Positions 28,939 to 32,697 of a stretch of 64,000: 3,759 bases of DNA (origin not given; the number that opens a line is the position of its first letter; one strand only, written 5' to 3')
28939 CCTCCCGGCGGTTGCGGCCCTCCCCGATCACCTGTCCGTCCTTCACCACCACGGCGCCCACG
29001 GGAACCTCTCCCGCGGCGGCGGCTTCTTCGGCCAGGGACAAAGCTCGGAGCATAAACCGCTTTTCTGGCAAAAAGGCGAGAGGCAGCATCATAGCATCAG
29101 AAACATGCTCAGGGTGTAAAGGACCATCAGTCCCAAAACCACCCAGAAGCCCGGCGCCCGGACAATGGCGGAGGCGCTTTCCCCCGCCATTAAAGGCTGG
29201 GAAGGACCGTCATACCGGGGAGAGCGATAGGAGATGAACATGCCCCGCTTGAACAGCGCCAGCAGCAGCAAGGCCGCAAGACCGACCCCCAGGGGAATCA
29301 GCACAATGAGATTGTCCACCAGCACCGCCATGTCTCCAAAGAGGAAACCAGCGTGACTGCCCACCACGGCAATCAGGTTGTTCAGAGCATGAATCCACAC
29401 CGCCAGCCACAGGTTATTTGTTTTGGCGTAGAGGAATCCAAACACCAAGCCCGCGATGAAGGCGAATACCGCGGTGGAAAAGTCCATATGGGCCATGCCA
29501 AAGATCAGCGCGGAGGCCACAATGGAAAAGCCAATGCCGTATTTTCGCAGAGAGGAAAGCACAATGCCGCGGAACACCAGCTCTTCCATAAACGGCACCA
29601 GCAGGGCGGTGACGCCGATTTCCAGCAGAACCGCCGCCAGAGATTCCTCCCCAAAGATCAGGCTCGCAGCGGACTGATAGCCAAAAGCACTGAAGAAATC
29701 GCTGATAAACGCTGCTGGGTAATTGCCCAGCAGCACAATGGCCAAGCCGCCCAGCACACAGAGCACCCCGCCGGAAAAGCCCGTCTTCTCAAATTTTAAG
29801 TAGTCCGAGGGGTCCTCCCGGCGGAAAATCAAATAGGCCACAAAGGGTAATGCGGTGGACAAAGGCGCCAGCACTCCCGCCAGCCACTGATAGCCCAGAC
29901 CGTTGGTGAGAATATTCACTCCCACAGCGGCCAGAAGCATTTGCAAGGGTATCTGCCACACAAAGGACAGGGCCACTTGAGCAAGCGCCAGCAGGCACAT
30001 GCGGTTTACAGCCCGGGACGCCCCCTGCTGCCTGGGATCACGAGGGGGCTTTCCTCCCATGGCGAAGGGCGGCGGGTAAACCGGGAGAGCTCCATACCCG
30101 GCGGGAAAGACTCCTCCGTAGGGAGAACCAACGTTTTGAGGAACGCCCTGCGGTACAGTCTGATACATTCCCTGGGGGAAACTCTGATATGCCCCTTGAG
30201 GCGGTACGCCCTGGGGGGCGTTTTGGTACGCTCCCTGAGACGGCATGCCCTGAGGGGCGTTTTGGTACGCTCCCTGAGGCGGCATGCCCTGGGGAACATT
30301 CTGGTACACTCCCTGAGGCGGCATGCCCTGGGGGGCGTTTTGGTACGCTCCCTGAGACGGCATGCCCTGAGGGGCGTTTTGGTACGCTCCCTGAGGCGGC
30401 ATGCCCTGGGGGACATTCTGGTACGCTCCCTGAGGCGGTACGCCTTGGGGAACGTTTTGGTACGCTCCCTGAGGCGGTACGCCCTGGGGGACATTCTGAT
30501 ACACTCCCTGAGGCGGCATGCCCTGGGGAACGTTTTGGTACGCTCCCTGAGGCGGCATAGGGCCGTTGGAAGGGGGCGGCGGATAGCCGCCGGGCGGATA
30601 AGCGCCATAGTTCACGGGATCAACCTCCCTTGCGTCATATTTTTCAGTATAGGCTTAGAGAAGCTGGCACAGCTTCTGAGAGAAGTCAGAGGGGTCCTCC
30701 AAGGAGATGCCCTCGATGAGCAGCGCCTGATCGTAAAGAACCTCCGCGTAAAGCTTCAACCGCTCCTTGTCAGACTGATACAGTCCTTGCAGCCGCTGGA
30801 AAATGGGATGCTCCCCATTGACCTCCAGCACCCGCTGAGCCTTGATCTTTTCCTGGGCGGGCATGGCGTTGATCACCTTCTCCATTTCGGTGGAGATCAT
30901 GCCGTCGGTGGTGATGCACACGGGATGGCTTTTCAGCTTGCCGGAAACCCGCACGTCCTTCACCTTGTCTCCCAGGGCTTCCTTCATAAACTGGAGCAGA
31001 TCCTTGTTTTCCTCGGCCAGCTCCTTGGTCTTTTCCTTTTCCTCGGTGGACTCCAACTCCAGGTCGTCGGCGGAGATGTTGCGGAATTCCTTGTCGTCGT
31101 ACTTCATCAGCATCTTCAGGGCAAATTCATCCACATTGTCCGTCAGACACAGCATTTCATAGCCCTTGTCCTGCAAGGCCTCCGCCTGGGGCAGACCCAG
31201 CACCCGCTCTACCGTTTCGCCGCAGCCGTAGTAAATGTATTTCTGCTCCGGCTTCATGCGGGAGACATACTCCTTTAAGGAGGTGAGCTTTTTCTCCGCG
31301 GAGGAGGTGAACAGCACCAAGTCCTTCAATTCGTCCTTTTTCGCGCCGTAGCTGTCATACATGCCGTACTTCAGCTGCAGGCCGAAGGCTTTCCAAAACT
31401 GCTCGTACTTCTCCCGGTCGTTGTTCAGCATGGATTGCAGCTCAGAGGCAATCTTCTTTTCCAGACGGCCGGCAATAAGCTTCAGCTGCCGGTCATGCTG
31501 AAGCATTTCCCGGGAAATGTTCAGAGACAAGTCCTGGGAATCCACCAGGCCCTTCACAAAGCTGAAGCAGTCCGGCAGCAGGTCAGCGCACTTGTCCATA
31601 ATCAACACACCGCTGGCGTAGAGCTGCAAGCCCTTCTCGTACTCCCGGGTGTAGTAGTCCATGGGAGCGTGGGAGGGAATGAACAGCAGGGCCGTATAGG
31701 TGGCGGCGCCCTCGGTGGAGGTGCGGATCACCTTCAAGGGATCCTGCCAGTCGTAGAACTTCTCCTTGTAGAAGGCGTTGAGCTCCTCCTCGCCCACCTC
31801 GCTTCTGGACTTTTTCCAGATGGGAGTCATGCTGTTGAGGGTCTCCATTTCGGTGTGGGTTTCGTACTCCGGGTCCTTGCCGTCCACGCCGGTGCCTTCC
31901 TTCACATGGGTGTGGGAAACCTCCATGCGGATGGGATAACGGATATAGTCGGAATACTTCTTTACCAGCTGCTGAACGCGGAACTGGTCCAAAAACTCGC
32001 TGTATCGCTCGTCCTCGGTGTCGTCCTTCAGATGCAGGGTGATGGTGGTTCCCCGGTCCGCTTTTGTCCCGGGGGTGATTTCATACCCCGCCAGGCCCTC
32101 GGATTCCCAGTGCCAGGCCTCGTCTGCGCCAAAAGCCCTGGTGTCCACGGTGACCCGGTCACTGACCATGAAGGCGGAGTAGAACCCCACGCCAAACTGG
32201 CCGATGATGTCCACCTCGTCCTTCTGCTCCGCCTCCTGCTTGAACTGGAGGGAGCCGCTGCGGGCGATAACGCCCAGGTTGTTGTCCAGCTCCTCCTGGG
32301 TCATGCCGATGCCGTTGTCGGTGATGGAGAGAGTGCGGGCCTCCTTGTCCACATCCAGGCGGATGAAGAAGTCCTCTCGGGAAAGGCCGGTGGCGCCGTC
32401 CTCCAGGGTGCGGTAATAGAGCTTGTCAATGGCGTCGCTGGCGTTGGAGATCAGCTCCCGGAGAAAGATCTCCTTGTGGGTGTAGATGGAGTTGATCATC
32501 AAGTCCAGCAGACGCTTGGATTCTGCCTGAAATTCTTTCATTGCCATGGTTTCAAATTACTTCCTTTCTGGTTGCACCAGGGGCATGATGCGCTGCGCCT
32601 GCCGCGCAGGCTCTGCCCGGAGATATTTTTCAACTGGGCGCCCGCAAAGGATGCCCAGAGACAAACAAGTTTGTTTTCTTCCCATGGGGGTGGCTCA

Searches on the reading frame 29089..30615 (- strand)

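Call 17: search_protein_families(library=pfam, proteins=[window:29089-30615:-], max_evalue=0.001)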
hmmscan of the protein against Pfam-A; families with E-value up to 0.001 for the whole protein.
window:29089-30615:- (508 aa): 1 family
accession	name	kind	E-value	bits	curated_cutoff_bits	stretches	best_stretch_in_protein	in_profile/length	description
PF02517.21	Rce1-like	-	2.4e-21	76.2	22.4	1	329-415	4-93/93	Type II CAAX prenyl endopeptidase Rce1-like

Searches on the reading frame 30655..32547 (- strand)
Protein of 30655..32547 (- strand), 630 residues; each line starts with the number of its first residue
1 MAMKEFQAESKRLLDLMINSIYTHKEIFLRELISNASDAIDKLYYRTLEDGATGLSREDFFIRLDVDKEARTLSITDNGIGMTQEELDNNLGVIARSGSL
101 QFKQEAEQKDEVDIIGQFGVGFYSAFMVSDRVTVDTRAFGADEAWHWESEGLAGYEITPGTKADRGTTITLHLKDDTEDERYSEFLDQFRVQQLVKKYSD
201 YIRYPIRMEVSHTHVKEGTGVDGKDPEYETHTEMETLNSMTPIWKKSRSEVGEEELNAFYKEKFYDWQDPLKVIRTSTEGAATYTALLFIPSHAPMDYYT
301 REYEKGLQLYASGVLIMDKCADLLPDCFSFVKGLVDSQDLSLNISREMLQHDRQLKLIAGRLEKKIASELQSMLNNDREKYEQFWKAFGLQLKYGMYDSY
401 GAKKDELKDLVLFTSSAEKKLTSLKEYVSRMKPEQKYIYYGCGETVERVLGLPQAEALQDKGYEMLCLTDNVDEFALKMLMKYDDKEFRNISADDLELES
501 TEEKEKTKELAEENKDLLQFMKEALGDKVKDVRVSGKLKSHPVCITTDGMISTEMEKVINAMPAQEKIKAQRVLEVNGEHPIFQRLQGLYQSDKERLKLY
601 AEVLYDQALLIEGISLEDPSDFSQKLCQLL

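Call 17: search_protein_families(library=pfam, proteins=[window:30655-32547:-], max_evalue=0.001)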
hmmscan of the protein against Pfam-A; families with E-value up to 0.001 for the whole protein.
window:30655-32547:- (630 aa): 3 families
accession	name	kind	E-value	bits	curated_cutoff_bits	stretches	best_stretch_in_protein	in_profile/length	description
PF00183.23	HSP90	-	9.8e-118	394.8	24.4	2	228-629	73-485/518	Hsp90 protein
PF13589.12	HATPase_c_3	-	7.4e-10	39.4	25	1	28-149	6-105/137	Histidine kinase-, DNA gyrase B-, and HSP90-like ATPase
PF02518.31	HATPase_c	-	5.4e-08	33.7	26.4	1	26-175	3-109/111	Histidine kinase-, DNA gyrase B-, and HSP90-like ATPase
